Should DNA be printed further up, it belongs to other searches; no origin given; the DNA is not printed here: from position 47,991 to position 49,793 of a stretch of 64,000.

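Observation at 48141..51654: CPBP/Abi intramembrane protease, anchored exported protein and atypical HD-domain protein appended to a kor operon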

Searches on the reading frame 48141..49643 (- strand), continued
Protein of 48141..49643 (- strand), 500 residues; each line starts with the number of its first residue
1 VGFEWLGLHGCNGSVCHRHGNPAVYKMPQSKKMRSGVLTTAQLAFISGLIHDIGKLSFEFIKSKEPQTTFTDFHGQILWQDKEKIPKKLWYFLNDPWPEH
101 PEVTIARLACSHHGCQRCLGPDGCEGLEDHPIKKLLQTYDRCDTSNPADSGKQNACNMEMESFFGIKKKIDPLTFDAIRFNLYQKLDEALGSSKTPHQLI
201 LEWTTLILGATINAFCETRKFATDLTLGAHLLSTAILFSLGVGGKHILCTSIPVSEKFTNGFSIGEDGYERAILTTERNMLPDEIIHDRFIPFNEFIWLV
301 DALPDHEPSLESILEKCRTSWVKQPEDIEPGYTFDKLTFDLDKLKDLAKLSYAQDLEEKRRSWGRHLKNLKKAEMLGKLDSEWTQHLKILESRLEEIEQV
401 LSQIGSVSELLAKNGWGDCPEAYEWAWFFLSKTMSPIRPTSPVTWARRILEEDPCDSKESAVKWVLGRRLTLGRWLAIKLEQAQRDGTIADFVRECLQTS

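Call 30: search_protein_families(library=ncbifam, proteins=[P0054, P0056, P0067, P0081, P0047, P0050, P0035, P0070, P0108, P0160], max_evalue=0.001)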
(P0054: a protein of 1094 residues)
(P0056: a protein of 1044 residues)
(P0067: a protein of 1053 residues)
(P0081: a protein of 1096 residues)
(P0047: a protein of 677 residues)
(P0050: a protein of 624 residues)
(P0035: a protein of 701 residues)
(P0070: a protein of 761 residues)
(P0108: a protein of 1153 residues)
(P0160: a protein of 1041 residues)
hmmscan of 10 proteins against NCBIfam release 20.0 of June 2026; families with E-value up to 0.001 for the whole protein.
P0054 (1094 aa): 2 families
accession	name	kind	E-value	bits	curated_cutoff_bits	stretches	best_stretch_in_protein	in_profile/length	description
TIGR02682.1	cas_csx11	equivalog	4.8e-145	485.2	248.95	1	4-1087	1-1007/1007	CRISPR-associated protein Csx11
TIGR01596.1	cas3_HD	equivalog_domain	9.2e-05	22.6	43.45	1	14-198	28-140/178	CRISPR-associated endonuclease Cas3''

P0056 (1044 aa): 2 families
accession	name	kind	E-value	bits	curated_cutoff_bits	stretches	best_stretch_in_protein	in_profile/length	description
TIGR02682.1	cas_csx11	equivalog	7.8e-94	315.7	248.95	1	7-1030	4-1004/1007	CRISPR-associated protein Csx11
TIGR02578.2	cas_TM1811_Csm1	equivalog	4.8e-09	35.4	170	1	21-226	6-204/753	type III-A CRISPR-associated protein Cas10/Csm1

P0067 (1053 aa): 1 family
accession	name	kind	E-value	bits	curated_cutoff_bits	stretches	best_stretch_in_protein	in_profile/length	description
TIGR02682.1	cas_csx11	equivalog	1.4e-113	381.1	248.95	2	5-662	3-614/1007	CRISPR-associated protein Csx11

P0081 (1096 aa): 1 family
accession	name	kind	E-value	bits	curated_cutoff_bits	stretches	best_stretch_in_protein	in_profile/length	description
TIGR02682.1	cas_csx11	equivalog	2.2e-133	446.6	248.95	2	445-1086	383-1007/1007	CRISPR-associated protein Csx11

P0047 (677 aa): 1 family
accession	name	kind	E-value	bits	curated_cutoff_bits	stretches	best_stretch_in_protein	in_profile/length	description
TIGR02682.1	cas_csx11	equivalog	6.8e-22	77.6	248.95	1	12-256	1-240/1007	CRISPR-associated protein Csx11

P0050 (624 aa): 2 families
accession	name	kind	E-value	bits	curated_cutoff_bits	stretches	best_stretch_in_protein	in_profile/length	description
TIGR02682.1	cas_csx11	equivalog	2.8e-14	52.4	248.95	1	15-225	11-222/1007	CRISPR-associated protein Csx11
TIGR01596.1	cas3_HD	equivalog_domain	0.00024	21.2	43.45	1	15-149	28-114/178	CRISPR-associated endonuclease Cas3''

P0035 (701 aa): 1 family
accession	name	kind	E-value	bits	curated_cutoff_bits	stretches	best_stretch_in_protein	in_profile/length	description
TIGR02682.1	cas_csx11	equivalog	5.7e-20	71.2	248.95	1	324-459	175-304/1007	CRISPR-associated protein Csx11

P0070 (761 aa): 2 families
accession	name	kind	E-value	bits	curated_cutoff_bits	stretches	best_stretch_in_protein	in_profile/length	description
TIGR02682.1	cas_csx11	equivalog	4.6e-112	376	248.95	1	5-758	3-742/1007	CRISPR-associated protein Csx11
TIGR01596.1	cas3_HD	equivalog_domain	5.1e-05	23.4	43.45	1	15-154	30-114/178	CRISPR-associated endonuclease Cas3''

P0108 (1153 aa): 1 family
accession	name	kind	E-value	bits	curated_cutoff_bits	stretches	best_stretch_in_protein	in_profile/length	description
TIGR02682.1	cas_csx11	equivalog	1.4e-114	384.3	248.95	1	7-1140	1-1006/1007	CRISPR-associated protein Csx11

P0160 (1041 aa): 1 family
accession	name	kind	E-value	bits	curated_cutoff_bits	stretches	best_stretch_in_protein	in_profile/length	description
TIGR02682.1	cas_csx11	equivalog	9.2e-158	527.3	248.95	2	20-881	3-825/1007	CRISPR-associated protein Csx11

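Call 57: find_encoding_contigs(protein=P0054, flank=8000, max_places=1)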
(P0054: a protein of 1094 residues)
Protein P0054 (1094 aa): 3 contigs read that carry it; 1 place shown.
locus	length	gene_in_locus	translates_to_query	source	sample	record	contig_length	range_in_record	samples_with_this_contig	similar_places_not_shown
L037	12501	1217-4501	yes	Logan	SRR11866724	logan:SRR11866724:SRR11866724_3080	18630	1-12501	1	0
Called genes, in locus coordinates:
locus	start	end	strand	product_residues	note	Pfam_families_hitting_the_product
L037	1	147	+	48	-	?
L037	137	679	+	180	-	-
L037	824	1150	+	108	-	-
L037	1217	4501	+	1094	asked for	-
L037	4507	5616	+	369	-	PF03787:RAMPs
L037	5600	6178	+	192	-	-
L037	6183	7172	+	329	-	-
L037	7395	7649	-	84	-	PF00872:Transposase_mut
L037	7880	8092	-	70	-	-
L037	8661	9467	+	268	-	PF01656:CbiA, PF02374:ArsA_ATPase (weak), PF06564:CBP_BcsQ, PF09140:MipZ (faint), PF10609:ParA (faint), PF13614:AAA_31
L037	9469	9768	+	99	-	PF07719:TPR_2 (faint)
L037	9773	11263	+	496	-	PF00012:HSP70, PF06723:MreB_Mbl, PF00012:HSP70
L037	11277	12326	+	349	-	PF01602:Adaptin_N (faint), PF02985:HEAT (faint), PF13646:HEAT_2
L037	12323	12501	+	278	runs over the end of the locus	PF03705:CheR_N, PF01739:CheR, PF13489:Methyltransf_23, PF08241:Methyltransf_11 (faint), PF08242:Methyltransf_12 (faint), PF13649:Methyltransf_25 (faint)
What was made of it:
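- On Cas10, Csx11 subfamily (TIGR02682): The control Csx11 P0054 is followed by a RAMP gene (call 57).
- A true Csx11 (P0054) is followed directly by a RAMP gene (call 57).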

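Call 59: search_protein_families(library=phrogs, proteins=[window:48141-49565:-], max_evalue=0.01)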
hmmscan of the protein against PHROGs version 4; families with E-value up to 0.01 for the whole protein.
window:48141-49565:- (474 aa): 0 families
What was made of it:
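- Tried and rejected: PHROGs had no hit for the HD or anchored protein (call 59).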

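Call 61: find_encoding_contigs(protein=P0039, flank=6000, max_places=1)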
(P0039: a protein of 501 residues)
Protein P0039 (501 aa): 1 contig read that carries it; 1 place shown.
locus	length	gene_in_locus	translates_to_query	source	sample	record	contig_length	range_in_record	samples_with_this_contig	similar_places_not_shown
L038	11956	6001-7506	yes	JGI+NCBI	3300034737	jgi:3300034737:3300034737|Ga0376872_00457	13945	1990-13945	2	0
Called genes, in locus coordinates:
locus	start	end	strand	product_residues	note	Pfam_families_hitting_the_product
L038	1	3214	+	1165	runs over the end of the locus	PF17915:zf_Rg, PF04851:ResIII (weak), PF00270:DEAD, PF00271:Helicase_C (faint), PF01751:Toprim, PF01131:Topoisom_bac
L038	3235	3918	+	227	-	PF01209:Ubie_methyltran, PF13489:Methyltransf_23, PF05219:DREV (faint), PF07021:MetW (weak), PF13847:Methyltransf_31, PF08241:Methyltransf_11, PF08242:Methyltransf_12, PF13649:Methyltransf_25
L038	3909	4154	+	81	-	PF07615:Ykof, PF01910:Thiamine_BP (weak)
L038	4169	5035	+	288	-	PF04055:Radical_SAM (weak)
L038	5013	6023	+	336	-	PF04055:Radical_SAM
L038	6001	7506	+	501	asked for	-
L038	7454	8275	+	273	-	PF13635:DUF4143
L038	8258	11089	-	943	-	PF00005:ABC_tran (faint), PF02463:SMC_N (faint), PF13175:AAA_15 (faint), PF13191:AAA_16 (faint), PF13304:AAA_21 (faint), PF13401:AAA_22 (faint), PF17760:UvrA_inter, PF17755:UvrA_DNA-bind, +3 more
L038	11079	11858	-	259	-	-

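Call 62: find_encoding_contigs(protein=P0044, flank=6000, max_places=1)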
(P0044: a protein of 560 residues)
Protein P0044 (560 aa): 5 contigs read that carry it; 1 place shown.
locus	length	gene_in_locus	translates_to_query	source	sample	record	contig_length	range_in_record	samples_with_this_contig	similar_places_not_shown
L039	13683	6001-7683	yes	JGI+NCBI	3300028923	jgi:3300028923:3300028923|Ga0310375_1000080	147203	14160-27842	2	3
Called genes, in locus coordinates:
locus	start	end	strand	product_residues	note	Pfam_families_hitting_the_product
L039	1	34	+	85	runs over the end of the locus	-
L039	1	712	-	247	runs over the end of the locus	PF12900:Pyridox_ox_2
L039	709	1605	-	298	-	-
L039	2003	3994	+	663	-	-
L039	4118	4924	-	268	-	-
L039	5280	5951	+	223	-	PF00293:NUDIX, PF19368:WHD_AraR, PF21906:WHD_NrtR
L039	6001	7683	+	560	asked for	-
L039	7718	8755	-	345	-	PF05496:RuvB_N, PF00004:AAA, PF07728:AAA_5 (weak), PF17864:AAA_lid_4, PF05491:WHD_RuvB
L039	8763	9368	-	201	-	PF01330:RuvA_N, PF00633:HHH (faint), PF14520:HHH_5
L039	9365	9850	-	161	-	PF02075:RuvC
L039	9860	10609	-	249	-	PF20772:TACO1_YebC_N, PF01709:Transcrip_reg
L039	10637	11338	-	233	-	PF00512:HisKA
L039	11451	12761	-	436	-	PF01336:tRNA_anti-codon, PF00152:tRNA-synt_2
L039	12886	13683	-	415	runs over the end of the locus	-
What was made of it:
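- The gene sits among housekeeping genes (RuvABC, UvrA, AsnS-type tRNA synthetase) (calls 61, 62).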

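Call 63: find_encoding_contigs(protein=P0047, flank=6000, max_places=1)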
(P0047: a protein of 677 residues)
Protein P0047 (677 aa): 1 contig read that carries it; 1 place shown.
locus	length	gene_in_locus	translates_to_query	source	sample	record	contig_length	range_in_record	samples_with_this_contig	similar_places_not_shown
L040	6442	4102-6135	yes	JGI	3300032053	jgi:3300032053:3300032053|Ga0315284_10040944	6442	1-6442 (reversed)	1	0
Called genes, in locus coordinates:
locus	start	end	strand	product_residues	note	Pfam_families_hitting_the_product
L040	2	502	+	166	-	?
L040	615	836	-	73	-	-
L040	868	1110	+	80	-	PF00550:PP-binding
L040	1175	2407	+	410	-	PF01882:DUF58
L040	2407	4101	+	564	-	PF13559:DUF4129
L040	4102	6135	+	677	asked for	-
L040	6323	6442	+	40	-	?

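Call 66: fold_search(model_id=the predicted structure, library=viral)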
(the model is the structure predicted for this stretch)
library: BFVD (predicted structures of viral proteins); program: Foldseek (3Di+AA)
matches with E <= 10: 133; with E <= 0.001: 0
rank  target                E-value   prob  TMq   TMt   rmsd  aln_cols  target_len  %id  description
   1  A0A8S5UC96            8.8e-01  0.16  0.11  0.09  31.6       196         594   13  STRUCTURAL MAINTENANCE OF CHROMOSOMES PROTEIN [Siphoviridae sp. ctgN495]
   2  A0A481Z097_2          1.2e+00  0.25  0.12  0.07  19.4       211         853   16  Ankyrin repeat protein [Mimivirus LCMiAC01]
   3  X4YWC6                1.3e+00  0.33  0.13  0.26  16.4       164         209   10  Uncharacterized protein [Lactococcus phage P092]
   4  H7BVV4                1.3e+00  0.54  0.12  0.25  12.9       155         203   14  (no name in the UniProt tables at hand)
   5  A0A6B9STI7            1.4e+00  0.05  0.11  0.10  25.4       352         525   13  (no name in the UniProt tables at hand)
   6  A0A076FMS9            2.0e+00  0.30  0.13  0.24  15.9       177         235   15  Uncharacterized protein [Aureococcus anophagefferens virus]
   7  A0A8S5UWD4            2.0e+00  0.12  0.10  0.26  12.9       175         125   14  Uncharacterized protein [Podoviridae sp. ctLPy3]
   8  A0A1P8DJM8            2.1e+00  0.41  0.12  0.25  12.9       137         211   18  (no name in the UniProt tables at hand)
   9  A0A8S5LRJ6            2.2e+00  0.11  0.11  0.16  25.8       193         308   12  Minor capsid protein [Myoviridae sp. ctmii12]
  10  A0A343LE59            2.2e+00  0.04  0.11  0.14  17.8       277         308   10  Phage head morphogenesis domain-containing protein [Leptospira phage LE3]
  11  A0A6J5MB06            2.4e+00  0.01  0.08  0.05  27.2       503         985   11  Large polyvalent protein associated domain-containing protein [uncultured Caudovirales phage]
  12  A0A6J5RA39            2.8e+00  0.20  0.12  0.21  23.9       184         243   12  Uncharacterized protein [uncultured Caudovirales phage]
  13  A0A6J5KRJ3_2          2.8e+00  0.02  0.10  0.08  24.8       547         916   11  Large polyvalent protein associated domain-containing protein [uncultured Caudovirales phage]
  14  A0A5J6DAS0            2.9e+00  0.16  0.10  0.21  15.6       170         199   12  Putative tail fiber assembly protein [Erwinia phage pEp_SNUABM_01]
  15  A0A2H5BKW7            2.9e+00  0.12  0.12  0.26  19.6       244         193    8  Uncharacterized protein [Erwinia phage vB_EamM_Mortimer]
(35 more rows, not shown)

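Call 71: search_protein_families(library=pfam, alignment_id=A1, max_evalue=0.05)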
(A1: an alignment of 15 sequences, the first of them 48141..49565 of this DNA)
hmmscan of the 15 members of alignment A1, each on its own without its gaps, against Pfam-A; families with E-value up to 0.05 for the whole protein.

A. member 1, window:48141-49565:- (474 aa): 1 family
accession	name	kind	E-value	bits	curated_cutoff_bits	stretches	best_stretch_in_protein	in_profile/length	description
PF07516.18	SecA_SW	-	0.011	16.2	26.7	1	285-365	89-153/200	SecA Wing and Scaffold domain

B. families by the number of members that match (of 15 scanned): 5 families
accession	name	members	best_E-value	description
PF18019.7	Cas3_HD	8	0.00015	Cas3, HD domain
PF01966.28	HD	6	0.0046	HD domain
PF08668.18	HDOD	3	0.0089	HDOD domain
PF07516.18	SecA_SW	1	0.011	SecA Wing and Scaffold domain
PF16808.10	PKcGMP_CC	1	0.026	Coiled-coil N-terminus of cGMP-dependent protein kinase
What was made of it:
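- On Generic housekeeping HD phosphohydrolases (PF01966): 6 of 15 relatives give weak hits only, best E 0.0046 (call 71).
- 6 of 15 members give weak hits to the generic HD domain PF01966 (call 71). Generic HD hits are weaker than the Cas3_HD hits (call 71).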

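Call 72: search_protein_families(library=ncbifam, alignment_id=A1, max_evalue=0.05)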
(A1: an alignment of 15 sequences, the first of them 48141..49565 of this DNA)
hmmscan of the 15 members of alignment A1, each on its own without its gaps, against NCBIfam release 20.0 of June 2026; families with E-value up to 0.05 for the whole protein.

A. member 1, window:48141-49565:- (474 aa): 1 family
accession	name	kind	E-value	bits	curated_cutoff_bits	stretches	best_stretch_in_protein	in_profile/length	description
TIGR01596.1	cas3_HD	equivalog_domain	0.00074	19.6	43.45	1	14-116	29-114/178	CRISPR-associated endonuclease Cas3''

B. families by the number of members that match (of 15 scanned): 6 families
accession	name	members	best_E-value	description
TIGR01596.1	cas3_HD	14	2e-07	CRISPR-associated endonuclease Cas3''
TIGR02682.1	cas_csx11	6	7.8e-22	CRISPR-associated protein Csx11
TIGR02578.2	cas_TM1811_Csm1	4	4.8e-05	type III-A CRISPR-associated protein Cas10/Csm1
TIGR00277.1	HDIG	1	0.016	HDIG domain-containing metalloprotein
NF052610.1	macro_16_ester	1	0.029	alpha/beta fold macrolide esterase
NF053512.1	nitric_RR_NosR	1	0.049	response regulator c-di-GMP phosphodiesterase, NosR family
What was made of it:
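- On Cas10, Csx11 subfamily (TIGR02682): The best family member scores E 7.8e-22, N-terminal part only (calls 30, 72).
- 6 of 15 members hit the Csx11 model directly (7.8e-22) and 14 of 15 hit cas3_HD (call 72).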
